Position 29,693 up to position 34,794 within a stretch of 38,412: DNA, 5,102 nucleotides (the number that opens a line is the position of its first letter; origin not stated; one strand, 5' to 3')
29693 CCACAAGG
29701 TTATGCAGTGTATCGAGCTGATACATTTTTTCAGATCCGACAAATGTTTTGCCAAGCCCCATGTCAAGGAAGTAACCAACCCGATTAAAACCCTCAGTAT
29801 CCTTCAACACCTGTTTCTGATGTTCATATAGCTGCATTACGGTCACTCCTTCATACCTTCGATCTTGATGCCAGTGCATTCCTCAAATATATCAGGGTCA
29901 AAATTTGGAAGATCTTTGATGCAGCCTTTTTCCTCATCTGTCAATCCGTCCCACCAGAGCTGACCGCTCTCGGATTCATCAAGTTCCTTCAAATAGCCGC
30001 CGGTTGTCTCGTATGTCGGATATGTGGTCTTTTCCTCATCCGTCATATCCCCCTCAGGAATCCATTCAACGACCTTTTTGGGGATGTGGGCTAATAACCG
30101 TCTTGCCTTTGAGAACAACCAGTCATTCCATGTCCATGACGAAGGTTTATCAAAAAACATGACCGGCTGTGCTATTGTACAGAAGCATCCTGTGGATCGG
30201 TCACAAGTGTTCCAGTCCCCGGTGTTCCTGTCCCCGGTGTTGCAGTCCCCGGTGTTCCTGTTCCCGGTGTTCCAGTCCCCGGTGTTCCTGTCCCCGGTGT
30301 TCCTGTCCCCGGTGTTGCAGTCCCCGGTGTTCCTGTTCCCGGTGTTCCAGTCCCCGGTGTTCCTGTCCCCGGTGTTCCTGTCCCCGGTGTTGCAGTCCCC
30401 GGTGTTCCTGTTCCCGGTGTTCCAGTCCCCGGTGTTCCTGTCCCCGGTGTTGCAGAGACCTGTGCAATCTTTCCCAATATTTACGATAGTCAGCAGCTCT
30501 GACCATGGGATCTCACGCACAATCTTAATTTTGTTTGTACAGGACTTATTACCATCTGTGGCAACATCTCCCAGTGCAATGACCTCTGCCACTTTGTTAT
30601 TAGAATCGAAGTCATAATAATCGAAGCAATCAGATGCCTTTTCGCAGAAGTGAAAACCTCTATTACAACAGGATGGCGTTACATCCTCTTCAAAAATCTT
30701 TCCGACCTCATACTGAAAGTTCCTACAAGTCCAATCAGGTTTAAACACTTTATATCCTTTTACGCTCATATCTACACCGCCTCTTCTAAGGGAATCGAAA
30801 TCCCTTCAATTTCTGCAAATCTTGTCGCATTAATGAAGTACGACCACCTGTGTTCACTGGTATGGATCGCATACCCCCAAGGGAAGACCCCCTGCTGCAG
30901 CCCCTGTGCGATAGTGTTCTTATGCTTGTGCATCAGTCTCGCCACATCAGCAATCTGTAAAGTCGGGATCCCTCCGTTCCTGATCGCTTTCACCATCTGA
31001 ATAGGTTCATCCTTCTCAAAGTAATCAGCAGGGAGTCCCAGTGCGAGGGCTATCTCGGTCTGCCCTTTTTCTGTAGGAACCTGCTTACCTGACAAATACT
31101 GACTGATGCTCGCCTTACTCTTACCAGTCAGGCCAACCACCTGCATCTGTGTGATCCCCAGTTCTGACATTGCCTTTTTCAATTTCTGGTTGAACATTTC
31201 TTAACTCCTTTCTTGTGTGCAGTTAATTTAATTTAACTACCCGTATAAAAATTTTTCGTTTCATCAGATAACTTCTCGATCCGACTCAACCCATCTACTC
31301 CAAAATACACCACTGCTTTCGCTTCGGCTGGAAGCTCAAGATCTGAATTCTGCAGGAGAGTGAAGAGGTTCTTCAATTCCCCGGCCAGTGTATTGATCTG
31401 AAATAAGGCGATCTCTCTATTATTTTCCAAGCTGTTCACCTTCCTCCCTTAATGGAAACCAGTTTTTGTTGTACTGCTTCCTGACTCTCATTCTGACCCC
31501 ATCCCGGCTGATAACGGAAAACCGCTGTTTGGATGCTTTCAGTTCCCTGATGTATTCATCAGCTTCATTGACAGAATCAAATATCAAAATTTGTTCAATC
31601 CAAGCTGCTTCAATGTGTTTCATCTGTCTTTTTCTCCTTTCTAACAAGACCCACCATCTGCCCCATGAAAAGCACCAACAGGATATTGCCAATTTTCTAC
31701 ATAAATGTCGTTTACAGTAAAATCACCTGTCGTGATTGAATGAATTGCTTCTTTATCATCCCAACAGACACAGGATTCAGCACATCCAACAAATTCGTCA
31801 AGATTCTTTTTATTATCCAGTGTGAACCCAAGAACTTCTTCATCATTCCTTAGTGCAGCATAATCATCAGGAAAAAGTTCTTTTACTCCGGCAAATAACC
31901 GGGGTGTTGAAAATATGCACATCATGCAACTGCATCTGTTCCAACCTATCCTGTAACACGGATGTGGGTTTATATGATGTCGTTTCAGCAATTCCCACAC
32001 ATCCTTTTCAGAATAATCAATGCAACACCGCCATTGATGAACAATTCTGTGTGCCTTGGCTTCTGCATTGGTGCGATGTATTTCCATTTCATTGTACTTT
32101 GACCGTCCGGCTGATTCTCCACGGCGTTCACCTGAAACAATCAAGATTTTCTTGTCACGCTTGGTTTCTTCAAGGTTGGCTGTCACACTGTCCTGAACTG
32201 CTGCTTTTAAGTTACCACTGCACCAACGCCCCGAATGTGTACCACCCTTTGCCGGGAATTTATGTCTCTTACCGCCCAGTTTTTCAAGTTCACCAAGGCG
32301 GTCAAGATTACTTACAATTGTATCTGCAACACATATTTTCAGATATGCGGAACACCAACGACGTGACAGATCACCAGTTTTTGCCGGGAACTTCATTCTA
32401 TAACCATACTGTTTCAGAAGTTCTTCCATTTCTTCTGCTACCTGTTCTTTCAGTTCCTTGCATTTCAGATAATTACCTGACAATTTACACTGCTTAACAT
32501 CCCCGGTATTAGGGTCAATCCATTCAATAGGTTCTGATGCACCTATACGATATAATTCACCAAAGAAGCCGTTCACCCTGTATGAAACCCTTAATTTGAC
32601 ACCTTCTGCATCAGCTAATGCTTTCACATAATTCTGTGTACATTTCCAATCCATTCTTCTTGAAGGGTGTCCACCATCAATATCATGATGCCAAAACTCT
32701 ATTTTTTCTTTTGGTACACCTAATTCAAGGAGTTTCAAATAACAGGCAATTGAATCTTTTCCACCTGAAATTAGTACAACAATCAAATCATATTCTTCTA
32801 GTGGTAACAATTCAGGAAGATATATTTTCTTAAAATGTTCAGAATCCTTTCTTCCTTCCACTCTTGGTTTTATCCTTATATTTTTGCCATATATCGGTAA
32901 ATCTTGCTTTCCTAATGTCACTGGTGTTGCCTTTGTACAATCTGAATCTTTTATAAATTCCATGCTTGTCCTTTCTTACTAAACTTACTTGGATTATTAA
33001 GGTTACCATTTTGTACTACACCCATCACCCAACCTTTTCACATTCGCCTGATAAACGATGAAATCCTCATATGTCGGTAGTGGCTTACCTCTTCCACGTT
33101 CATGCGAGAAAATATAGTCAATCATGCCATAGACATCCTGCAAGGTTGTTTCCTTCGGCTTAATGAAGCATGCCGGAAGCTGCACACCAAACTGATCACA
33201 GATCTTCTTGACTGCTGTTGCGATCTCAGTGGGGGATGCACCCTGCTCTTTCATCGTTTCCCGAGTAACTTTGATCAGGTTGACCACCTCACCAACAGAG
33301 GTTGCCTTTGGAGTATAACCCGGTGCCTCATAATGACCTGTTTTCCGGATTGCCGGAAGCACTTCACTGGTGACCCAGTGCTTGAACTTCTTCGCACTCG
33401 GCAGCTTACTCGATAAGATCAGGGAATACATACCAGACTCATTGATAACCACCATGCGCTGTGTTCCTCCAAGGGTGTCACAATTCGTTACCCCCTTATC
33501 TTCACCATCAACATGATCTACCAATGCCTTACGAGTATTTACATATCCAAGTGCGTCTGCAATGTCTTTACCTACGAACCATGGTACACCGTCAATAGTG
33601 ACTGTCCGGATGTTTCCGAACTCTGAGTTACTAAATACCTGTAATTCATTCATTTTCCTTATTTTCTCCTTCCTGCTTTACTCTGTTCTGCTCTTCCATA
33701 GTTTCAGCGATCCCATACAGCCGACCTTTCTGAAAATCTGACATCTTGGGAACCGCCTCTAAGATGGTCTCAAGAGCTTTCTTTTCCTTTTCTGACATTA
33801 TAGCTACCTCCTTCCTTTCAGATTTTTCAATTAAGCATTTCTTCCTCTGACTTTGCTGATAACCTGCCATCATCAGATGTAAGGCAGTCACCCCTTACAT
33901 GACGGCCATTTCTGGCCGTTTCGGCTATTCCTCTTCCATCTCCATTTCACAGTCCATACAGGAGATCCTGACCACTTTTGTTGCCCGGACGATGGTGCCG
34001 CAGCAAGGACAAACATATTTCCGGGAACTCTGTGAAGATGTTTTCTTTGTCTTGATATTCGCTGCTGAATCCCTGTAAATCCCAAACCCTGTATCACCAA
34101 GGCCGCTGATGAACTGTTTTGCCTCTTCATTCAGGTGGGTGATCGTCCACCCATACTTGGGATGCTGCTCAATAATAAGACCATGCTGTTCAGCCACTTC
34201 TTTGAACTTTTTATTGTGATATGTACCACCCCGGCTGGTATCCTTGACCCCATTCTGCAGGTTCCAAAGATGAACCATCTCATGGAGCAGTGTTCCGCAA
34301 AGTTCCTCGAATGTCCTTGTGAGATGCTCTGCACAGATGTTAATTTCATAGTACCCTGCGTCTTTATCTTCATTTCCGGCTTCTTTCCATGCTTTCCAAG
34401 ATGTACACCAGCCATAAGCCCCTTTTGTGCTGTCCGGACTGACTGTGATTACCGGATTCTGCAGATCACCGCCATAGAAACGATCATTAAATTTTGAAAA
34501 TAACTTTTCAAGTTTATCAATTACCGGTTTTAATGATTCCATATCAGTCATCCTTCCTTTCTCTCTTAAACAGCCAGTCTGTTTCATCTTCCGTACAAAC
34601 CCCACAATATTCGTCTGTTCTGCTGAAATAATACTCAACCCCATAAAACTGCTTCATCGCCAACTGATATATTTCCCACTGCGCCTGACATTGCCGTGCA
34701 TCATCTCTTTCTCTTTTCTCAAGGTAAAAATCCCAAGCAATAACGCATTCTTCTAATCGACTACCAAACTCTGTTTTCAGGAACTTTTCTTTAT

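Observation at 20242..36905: Perfect 179-bp inverted repeats bracket the whole 16.3-kb early/replication/immunity segment and face outward onto the late activator and the integrase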

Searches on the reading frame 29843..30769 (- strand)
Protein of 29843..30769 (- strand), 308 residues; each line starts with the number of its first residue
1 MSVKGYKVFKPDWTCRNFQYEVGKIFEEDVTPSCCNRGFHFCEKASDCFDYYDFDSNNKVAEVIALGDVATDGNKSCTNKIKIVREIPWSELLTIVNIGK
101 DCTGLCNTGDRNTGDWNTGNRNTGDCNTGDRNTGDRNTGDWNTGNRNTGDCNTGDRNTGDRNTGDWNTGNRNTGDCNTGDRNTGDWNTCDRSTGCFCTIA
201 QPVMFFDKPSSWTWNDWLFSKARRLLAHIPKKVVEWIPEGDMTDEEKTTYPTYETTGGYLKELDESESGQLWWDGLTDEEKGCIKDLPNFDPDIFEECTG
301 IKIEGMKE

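Call 7: search_protein_families(library=pfam, proteins=[window:29843-30769:-], max_evalue=0.01)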
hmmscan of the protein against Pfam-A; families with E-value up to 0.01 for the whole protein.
window:29843-30769:- (308 aa): 2 families
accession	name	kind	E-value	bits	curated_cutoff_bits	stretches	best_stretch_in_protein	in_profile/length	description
PF24703.2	DUF7666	-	1.8e-33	115.3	27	1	3-93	1-93/95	Domain of unknown function (DUF7666)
PF01469.24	Pentapeptide_2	-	7.1e-27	93.5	26.4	3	127-164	2-39/40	Pentapeptide repeats (8 copies)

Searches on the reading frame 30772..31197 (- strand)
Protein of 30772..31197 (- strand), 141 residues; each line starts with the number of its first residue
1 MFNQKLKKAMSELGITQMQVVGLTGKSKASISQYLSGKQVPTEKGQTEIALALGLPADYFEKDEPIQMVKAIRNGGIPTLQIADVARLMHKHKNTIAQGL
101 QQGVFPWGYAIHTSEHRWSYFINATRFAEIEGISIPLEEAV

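Call 7: search_protein_families(library=pfam, proteins=[window:30772-31197:-], max_evalue=0.01)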
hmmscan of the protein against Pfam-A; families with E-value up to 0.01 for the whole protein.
window:30772-31197:- (141 aa): 3 families
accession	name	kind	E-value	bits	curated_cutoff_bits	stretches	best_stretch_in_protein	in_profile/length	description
PF12844.13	HTH_19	-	1.7e-07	31.5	30.2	1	4-60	2-58/64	Helix-turn-helix domain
PF13560.12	HTH_31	-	6.4e-06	26.8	27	1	6-57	6-58/64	Helix-turn-helix domain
PF01381.28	HTH_3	-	2e-05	24.9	23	1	6-60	1-55/55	Helix-turn-helix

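Call 45: search_protein_families(library=ncbifam, proteins=[window:30772-31197:-], max_evalue=0.01)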
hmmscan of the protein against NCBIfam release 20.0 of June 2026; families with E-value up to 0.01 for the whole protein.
window:30772-31197:- (141 aa): 1 family
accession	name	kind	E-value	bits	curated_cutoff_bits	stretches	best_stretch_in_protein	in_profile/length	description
NF041951.1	phage_RstR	subfamily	7.3e-06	26.2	80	1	1-100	2-96/108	RstR family transcriptional repressor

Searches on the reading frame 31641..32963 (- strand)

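Call 7: search_protein_families(library=pfam, proteins=[window:31641-32963:-], max_evalue=0.01)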
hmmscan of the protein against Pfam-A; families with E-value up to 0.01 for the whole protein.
window:31641-32963:- (440 aa): 1 family
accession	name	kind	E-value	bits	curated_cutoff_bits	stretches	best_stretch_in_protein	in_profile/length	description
PF01507.26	PAPS_reduct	-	1.3e-07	32.2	22.5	1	269-350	98-173/175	Phosphoadenosine phosphosulfate reductase domain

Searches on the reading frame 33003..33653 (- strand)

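Call 7: search_protein_families(library=pfam, proteins=[window:33003-33653:-], max_evalue=0.01)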
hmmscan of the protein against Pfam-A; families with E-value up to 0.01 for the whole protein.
window:33003-33653:- (216 aa): 1 family
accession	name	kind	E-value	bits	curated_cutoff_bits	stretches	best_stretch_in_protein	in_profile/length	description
PF02498.22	Bro-N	-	1.1e-28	100.1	25.6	1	14-100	1-96/96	BRO family, N-terminal domain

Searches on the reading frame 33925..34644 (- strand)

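Call 7: search_protein_families(library=pfam, proteins=[window:33925-34644:-], max_evalue=0.01)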
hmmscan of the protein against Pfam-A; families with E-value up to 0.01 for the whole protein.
window:33925-34644:- (239 aa): 1 family
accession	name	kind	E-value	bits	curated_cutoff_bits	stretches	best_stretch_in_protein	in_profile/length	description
PF10263.15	SprT-like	-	4.2e-08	33.5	25.6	1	45-154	1-95/108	SprT-like family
